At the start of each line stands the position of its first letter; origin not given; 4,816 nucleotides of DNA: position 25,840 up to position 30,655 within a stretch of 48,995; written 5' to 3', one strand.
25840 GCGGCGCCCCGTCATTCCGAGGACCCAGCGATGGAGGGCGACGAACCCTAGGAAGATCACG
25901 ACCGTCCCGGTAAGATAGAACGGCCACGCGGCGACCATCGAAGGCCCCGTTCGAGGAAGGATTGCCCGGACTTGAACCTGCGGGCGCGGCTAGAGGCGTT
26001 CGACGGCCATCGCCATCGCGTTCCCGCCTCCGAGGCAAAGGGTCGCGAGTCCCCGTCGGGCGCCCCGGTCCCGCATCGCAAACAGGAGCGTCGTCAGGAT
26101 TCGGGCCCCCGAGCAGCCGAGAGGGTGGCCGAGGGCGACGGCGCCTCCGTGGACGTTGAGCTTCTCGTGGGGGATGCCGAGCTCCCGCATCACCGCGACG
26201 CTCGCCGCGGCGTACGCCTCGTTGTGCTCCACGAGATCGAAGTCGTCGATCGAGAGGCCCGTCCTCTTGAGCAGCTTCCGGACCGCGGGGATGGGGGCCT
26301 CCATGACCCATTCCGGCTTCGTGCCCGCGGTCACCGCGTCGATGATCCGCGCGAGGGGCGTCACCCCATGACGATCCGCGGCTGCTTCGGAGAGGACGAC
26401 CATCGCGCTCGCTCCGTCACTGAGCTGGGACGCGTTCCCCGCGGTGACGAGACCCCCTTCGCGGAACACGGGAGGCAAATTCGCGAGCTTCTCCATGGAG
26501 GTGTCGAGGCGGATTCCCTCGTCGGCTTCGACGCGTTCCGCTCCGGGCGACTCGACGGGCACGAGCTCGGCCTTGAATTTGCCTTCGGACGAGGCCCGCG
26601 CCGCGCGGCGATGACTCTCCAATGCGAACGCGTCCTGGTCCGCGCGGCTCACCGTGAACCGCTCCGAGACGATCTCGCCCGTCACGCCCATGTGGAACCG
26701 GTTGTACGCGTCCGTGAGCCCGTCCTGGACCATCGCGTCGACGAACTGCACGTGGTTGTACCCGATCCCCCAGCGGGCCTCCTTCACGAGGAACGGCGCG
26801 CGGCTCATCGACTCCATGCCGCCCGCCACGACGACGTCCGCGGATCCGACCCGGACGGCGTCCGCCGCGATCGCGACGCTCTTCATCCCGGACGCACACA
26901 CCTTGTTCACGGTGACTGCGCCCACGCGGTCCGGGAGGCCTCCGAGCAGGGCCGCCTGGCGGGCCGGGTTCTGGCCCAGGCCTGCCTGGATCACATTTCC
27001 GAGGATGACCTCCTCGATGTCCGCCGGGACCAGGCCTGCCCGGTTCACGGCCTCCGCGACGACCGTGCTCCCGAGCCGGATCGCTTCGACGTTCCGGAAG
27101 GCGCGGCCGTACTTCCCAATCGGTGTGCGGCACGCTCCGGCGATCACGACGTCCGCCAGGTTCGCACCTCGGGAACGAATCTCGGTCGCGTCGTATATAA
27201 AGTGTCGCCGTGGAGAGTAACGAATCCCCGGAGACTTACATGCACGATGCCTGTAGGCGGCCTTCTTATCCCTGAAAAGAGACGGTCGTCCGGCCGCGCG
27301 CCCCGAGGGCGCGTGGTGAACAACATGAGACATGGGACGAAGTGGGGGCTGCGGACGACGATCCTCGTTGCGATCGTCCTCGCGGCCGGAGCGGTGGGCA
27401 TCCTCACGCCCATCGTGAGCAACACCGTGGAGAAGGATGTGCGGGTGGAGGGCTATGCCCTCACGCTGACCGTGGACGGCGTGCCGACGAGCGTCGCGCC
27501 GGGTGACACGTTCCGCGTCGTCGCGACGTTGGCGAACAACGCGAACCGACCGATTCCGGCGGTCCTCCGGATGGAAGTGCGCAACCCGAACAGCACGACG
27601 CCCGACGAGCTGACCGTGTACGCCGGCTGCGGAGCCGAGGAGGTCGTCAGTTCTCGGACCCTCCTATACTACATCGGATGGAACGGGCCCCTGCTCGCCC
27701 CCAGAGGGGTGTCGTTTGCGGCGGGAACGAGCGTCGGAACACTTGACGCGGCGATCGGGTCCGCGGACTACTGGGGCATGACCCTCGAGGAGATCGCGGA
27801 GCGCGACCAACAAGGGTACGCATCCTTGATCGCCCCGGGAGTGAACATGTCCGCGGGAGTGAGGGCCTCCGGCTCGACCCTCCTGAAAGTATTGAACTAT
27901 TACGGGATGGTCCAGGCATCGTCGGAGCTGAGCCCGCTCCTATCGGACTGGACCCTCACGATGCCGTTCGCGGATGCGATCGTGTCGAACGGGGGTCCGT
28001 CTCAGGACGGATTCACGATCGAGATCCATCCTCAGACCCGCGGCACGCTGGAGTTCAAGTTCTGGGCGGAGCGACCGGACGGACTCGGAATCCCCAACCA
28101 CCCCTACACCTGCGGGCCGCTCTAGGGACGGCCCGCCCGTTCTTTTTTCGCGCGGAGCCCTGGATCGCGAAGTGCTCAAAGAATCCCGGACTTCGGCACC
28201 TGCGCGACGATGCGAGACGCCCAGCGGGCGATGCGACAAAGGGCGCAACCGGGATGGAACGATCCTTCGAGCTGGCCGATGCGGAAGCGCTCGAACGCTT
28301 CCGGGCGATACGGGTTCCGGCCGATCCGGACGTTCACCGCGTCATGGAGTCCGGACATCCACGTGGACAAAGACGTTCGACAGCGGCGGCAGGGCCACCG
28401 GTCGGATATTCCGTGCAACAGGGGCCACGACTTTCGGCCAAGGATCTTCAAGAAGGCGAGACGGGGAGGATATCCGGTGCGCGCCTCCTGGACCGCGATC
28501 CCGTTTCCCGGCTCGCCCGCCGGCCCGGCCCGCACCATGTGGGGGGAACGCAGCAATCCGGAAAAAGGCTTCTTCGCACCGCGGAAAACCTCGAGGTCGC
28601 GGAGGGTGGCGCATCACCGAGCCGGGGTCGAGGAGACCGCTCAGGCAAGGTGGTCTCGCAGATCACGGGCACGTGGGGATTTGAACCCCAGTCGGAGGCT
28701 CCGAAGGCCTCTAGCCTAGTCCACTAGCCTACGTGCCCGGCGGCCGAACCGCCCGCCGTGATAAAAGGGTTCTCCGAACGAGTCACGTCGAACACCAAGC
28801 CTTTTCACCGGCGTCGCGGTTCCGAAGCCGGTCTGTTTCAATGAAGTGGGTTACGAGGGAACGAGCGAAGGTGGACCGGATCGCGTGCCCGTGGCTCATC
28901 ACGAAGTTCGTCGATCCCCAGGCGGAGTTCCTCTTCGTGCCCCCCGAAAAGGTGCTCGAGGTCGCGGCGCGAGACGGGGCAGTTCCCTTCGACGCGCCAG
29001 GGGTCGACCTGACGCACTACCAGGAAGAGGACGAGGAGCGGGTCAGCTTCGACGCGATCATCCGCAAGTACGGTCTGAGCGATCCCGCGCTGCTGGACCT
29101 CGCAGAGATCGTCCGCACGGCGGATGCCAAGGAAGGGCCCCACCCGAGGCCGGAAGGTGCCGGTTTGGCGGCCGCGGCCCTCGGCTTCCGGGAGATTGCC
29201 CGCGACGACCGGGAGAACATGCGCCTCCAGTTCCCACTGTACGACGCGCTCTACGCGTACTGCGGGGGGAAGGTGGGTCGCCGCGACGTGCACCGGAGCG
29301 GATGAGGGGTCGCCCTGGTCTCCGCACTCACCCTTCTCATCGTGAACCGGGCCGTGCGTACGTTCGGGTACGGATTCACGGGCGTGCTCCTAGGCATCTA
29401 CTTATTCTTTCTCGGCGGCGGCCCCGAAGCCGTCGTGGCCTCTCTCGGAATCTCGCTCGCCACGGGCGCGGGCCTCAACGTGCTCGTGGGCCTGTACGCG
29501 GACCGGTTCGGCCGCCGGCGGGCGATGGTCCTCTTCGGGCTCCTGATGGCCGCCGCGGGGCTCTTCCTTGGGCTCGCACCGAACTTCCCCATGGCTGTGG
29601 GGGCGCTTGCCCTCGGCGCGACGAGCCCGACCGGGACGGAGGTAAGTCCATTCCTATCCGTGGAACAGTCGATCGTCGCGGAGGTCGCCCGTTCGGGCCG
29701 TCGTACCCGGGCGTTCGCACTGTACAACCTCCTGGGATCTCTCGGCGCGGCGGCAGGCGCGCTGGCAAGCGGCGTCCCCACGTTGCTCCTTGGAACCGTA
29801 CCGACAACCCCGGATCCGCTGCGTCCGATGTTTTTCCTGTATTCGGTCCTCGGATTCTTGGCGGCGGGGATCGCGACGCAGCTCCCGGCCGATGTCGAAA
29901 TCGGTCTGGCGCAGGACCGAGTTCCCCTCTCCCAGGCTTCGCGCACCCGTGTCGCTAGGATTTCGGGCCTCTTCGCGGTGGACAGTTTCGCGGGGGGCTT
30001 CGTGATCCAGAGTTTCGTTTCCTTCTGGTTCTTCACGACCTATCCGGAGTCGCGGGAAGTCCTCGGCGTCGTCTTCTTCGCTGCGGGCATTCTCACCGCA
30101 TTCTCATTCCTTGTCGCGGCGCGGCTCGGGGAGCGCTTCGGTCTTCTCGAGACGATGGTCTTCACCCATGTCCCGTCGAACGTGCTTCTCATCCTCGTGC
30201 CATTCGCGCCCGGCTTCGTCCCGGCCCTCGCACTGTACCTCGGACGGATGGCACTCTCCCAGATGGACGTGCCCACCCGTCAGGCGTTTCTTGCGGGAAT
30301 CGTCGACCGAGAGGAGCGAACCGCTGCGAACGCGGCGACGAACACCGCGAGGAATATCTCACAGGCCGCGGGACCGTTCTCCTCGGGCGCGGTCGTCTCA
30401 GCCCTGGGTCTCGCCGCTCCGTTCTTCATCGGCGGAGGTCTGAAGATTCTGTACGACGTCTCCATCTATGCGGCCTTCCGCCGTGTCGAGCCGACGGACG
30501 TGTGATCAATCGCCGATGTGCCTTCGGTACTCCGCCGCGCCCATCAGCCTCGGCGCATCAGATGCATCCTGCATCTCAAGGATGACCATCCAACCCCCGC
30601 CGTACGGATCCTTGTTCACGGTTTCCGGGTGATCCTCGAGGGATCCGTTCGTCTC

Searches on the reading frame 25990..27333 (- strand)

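Call 10: search_protein_families(library=pfam, proteins=[window:25990-27333:-], max_evalue=0.0001)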
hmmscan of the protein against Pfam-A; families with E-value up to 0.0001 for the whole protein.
window:25990-27333:- (447 aa): 3 families
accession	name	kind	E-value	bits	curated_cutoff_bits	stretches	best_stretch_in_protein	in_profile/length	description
PF00108.29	Thiolase_N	-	5.8e-90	301.6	26.4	1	62-316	1-259/260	Thiolase, N-terminal domain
PF02803.24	Thiolase_C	-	1.1e-42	144.9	27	1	325-446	2-123/123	Thiolase, C-terminal domain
PF00109.32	ketoacyl-synt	-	2.6e-05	24.4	20.8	0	139-177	167-205/252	Beta-ketoacyl synthase, N-terminal domain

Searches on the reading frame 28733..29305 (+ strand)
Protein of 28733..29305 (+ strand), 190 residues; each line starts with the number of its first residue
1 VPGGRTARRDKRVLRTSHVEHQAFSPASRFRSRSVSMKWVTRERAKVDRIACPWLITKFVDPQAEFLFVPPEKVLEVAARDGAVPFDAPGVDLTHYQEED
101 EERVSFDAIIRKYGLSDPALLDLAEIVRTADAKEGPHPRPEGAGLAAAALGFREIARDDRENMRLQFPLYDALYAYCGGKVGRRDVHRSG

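Call 45: search_protein_families(library=pfam, proteins=[window:28733-29305:+], max_evalue=0.0001)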
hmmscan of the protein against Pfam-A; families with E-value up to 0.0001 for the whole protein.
window:28733-29305:+ (190 aa): 1 family
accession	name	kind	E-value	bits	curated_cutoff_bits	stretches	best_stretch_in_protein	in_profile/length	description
PF09828.14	ChrB_C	-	4.5e-45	153.7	25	1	39-177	1-132/132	ChrB, C-terminal domain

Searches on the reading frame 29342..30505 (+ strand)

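Call 10: search_protein_families(library=pfam, proteins=[window:29342-30505:+], max_evalue=0.0001)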
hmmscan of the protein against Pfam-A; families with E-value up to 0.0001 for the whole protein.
window:29342-30505:+ (387 aa): 1 family
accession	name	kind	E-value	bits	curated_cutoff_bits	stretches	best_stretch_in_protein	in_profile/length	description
PF07690.21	MFS_1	-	1.9e-21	76.8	33.4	2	7-299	9-298/347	Major Facilitator Superfamily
